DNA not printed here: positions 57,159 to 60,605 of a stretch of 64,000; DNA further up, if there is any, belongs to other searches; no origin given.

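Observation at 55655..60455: Orphan PgsB/CapB-like amide ligase fused to a ~590-aa helical-repeat domain, co-transcribed with a membrane protein bearing a possible PghP-like hydrolase motif set; no pgsC/pgsA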

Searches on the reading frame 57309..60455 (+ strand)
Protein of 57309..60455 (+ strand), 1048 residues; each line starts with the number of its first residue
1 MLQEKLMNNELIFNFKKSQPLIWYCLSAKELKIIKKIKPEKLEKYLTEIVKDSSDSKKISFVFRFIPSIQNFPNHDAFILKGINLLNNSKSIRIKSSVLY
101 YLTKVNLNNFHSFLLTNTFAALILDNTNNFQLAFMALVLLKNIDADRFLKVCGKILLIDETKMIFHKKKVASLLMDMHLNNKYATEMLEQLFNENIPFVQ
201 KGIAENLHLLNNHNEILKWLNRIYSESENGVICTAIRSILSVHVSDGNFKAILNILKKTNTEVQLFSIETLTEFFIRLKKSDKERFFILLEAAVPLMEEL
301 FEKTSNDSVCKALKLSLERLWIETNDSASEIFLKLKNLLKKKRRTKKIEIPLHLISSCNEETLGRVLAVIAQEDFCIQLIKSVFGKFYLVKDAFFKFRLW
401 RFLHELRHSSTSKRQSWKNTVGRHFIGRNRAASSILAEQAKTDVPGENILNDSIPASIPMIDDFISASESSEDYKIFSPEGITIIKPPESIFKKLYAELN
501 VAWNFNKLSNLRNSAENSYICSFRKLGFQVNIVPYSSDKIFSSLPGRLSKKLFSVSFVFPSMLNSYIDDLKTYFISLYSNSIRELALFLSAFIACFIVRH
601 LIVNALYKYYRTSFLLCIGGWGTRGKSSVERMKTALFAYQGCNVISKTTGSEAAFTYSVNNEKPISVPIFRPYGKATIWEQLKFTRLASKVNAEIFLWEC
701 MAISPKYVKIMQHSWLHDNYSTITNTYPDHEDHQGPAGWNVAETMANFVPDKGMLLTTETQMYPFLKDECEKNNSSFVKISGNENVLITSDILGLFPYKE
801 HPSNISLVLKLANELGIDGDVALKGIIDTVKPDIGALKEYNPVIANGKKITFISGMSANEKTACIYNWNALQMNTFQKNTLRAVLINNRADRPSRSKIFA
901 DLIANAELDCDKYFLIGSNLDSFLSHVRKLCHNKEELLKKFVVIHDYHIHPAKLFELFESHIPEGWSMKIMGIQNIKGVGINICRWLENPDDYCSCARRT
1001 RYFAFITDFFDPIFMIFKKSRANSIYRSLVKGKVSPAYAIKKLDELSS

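Call 3: search_protein_families(library=pfam, proteins=[window:57309-60455:+], max_evalue=0.1)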
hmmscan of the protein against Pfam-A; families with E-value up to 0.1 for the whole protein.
window:57309-60455:+ (1048 aa): 0 families

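Call 4: search_protein_families(library=ncbifam, proteins=[window:57309-60455:+], max_evalue=0.1)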
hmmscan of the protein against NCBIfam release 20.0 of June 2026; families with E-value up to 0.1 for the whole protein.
window:57309-60455:+ (1048 aa): 1 family
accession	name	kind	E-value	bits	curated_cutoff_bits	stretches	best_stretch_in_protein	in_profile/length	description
TIGR04012.1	poly_gGlu_PgsB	equivalog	1.3e-71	241.4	222.7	1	590-984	4-377/380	poly-gamma-glutamate synthase PgsB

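Call 6: find_homologous_proteins(query=window:57309-60455:+)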
Query window:57309-60455:+ (1048 aa): 5 proteins with E <= 0.001 among 8000 candidates.
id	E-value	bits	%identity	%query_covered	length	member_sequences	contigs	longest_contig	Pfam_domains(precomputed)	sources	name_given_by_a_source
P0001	0.0e+0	2353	100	99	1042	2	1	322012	-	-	-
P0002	0.0e+0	1061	47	99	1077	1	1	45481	-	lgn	-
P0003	1.8e-275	935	50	79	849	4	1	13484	-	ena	-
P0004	6.6e-151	523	37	71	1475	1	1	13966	PF13646.13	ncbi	ncbi:hypothetical protein ACQZV8_15215 [Magnetococcales bacterium HHB-1]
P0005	4.2e-130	454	32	81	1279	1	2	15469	PF02985.29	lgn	-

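Call 9: find_encoding_contigs(protein=P0002, flank=10000, max_places=3)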
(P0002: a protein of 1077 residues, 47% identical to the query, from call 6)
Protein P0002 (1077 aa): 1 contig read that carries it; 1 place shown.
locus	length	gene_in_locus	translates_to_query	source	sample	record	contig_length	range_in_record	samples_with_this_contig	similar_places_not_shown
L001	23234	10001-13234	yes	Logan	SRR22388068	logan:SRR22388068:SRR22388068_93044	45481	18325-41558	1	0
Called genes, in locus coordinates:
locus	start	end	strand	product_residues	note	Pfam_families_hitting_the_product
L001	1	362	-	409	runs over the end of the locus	PF00083:Sugar_tr, PF07690:MFS_1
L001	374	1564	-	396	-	PF00890:FAD_binding_2 (faint), PF01266:DAO (faint), PF01494:FAD_binding_3, PF01946:Thi4 (weak), PF03486:HI0933_like (faint), PF07992:Pyr_redox_2, PF12831:FAD_oxidored (weak), PF22578:GGR_cat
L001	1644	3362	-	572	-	PF02502:LacAB_rpiB, PF00464:SHMT, PF00155:Aminotran_1_2, PF01053:Cys_Met_Meta_PP (weak), PF01212:Beta_elim_lyase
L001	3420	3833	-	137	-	PF01451:LMWPc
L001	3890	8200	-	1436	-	PF00128:Alpha-amylase (faint), PF14701:hDGE_amylase (faint), PF12439:GDE_N, PF06202:GDE_C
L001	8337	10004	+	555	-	-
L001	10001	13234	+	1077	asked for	-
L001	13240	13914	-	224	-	PF02224:Cytidylate_kin, PF13238:AAA_18 (weak), PF13207:AAA_17 (faint)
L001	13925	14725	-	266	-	PF02654:CobS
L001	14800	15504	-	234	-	PF01553:Acyltransferase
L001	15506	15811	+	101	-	-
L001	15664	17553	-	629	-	PF03717:PBP_dimer, PF00905:Transpeptidase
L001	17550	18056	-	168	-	-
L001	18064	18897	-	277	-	PF04085:MreC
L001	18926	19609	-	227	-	PF07065:D123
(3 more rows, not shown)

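Call 10: find_encoding_contigs(protein=P0004, flank=10000, max_places=3)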
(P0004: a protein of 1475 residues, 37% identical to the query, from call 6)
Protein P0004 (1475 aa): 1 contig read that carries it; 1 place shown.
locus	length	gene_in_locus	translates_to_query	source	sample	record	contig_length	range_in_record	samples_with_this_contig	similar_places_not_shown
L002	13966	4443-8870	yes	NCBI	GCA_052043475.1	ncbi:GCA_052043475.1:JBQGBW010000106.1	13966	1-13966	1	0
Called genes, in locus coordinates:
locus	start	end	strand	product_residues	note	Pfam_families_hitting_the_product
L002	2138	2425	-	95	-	-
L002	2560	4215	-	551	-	PF00656:Peptidase_C14, PF03781:FGE-sulfatase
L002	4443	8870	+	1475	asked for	PF13646:HEAT_2 (weak)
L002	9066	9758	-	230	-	-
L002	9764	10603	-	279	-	PF00691:OmpA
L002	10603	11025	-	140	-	-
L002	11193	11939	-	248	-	PF00037:Fer4 (faint), PF12797:Fer4_2 (faint), PF14697:Fer4_21, PF12838:Fer4_7 (faint), PF13187:Fer4_9 (faint), PF13484:Fer4_16 (faint)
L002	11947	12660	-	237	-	PF00374:NiFeSe_Hases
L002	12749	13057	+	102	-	PF01527:HTH_Tnp_1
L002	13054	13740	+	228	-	PF00665:rve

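Call 11: find_encoding_contigs(protein=P0005, flank=10000, max_places=3)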
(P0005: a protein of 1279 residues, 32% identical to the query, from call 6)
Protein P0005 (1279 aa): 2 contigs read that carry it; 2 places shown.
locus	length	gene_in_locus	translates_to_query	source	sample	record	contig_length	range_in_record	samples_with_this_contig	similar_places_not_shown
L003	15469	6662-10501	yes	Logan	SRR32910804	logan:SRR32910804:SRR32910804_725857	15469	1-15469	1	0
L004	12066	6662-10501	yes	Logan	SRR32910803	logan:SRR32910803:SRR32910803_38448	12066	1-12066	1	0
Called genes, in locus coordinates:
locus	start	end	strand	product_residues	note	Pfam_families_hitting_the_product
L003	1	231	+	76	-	?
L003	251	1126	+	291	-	-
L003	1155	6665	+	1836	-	-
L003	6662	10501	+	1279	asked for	PF02985:HEAT (faint)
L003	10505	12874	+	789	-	PF14102:Caps_synth_CapC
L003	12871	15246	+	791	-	-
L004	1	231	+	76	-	?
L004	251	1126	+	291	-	-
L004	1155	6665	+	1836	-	-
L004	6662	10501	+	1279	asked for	PF02985:HEAT (faint)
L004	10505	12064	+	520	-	?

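Call 19: find_encoding_contigs(protein=P0001, flank=10000, max_places=3)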
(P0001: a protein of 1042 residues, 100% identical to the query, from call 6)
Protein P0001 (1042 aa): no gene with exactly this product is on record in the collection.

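Call 27: search_solved_structures(query=window:57309-60455:+, max_evalue=1, show_alignments=1)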
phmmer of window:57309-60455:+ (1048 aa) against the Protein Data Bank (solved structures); distinct sequences matched with E-value up to 1: 0.

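Call 29: search_protein_representatives(protein=window:57309-60455:+)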
Query: 1048 residues. Proteins with E-value up to 0.001 (for the whole library): 1694; up to 1e-10: 1212; up to 1e-30: 450. The best 150 are listed.
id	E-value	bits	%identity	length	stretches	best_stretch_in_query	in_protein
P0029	0.0e+00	1040.7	49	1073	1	7-1046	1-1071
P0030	2.0e-215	734.6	43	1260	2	125-929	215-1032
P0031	7.9e-179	613.4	39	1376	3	152-929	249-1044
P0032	8.2e-178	610.1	40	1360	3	122-937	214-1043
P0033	2.3e-176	605.3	37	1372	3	81-951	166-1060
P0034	5.2e-157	541.2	36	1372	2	123-930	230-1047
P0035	8.7e-157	540.5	37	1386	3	123-931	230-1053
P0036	4.8e-156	538.0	38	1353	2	183-944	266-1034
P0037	9.2e-148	510.6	36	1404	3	185-932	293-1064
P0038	2.1e-147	509.4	35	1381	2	123-1023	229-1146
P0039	5.7e-146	504.7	41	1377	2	314-934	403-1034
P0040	1.6e-145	503.2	40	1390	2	307-934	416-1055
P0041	2.1e-145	502.8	35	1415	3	133-931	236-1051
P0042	6.0e-145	501.3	37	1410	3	135-930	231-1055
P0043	2.0e-143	496.2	34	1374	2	98-938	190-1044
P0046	3.9e-142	492.0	36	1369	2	135-931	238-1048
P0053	5.5e-140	484.8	40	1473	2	295-924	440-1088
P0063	2.2e-138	479.5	35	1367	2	165-934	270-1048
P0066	6.3e-138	478.0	40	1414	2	314-929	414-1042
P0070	3.4e-137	475.6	41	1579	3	570-938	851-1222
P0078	6.0e-136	471.5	36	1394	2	135-923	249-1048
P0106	5.0e-131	455.2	36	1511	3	556-937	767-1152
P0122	2.3e-128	446.4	33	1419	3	123-928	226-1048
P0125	7.7e-128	444.6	38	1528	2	318-938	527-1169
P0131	2.2e-126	439.8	37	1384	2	309-929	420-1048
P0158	4.8e-120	418.9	37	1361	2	303-928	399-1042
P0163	5.8e-119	415.3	35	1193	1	197-987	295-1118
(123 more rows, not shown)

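Call 30: list_cluster_members(proteins=[P0030, P0031, P0033, P0036, P0039, P0053, P0070, P0106, P0125, P0163])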
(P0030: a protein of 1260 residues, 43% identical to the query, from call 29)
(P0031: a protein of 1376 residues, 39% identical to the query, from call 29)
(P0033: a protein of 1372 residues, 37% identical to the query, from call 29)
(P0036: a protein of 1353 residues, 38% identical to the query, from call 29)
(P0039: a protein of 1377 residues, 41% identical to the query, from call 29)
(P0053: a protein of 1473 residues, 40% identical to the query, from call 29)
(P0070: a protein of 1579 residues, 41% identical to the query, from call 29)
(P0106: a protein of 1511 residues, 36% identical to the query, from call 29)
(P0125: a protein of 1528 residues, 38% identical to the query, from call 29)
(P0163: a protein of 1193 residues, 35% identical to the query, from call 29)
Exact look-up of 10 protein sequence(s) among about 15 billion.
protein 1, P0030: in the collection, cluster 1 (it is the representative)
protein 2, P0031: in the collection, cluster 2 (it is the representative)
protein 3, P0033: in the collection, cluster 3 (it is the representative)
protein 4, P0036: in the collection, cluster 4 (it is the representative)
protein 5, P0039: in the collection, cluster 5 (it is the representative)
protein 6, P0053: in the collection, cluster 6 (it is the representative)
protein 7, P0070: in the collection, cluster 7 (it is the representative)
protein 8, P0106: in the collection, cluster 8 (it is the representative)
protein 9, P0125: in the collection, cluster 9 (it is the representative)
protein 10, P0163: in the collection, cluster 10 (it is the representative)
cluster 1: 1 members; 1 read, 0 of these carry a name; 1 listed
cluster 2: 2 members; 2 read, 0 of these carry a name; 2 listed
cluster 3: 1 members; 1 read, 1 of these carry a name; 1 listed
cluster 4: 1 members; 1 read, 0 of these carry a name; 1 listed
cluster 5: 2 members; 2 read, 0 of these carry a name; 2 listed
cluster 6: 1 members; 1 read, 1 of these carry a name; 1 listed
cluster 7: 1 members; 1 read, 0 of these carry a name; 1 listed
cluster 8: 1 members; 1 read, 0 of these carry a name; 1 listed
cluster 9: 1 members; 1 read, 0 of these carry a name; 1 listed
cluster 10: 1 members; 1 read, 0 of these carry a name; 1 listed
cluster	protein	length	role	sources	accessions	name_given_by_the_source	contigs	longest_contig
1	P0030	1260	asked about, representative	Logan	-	-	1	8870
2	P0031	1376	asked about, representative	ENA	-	-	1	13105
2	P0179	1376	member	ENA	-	-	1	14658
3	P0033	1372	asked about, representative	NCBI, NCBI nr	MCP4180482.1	MAG: hypothetical protein GY756_22195 [bacterium] | hypothetical protein [bacterium]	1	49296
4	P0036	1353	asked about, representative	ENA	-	-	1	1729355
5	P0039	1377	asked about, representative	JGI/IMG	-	-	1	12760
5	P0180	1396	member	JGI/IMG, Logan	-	-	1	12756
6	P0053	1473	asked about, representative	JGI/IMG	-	poly-gamma-glutamate synthase PgsB/CapB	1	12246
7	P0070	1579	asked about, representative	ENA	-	-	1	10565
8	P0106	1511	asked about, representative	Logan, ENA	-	-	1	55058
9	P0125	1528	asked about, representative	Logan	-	-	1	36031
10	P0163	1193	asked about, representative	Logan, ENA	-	-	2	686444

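Call 59: search_protein_families(library=pfam, alignment_id=A3, max_evalue=0.01)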
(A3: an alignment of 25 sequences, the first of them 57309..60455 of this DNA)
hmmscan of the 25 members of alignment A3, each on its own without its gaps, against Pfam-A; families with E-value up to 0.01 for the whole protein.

A. member 1, window:57309-60455:+ (1048 aa): 0 families

B. families by the number of members that match (of 25 scanned): 2 families
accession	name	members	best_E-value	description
PF13646.12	HEAT_2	16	2.9e-17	HEAT repeats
PF02985.28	HEAT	10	1.5e-06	HEAT repeat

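Call 60: search_protein_families(library=ncbifam, alignment_id=A3, max_evalue=0.001)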
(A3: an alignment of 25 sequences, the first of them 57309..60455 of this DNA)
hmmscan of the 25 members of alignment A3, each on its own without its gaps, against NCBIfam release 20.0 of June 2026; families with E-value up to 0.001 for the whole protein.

A. member 1, window:57309-60455:+ (1048 aa): 1 family
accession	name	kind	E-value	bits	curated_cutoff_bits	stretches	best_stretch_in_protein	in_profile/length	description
TIGR04012.1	poly_gGlu_PgsB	equivalog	1.3e-71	241.4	222.7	1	590-984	4-377/380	poly-gamma-glutamate synthase PgsB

B. families by the number of members that match (of 25 scanned): 1 family
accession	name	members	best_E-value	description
TIGR04012.1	poly_gGlu_PgsB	25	1.2e-72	poly-gamma-glutamate synthase PgsB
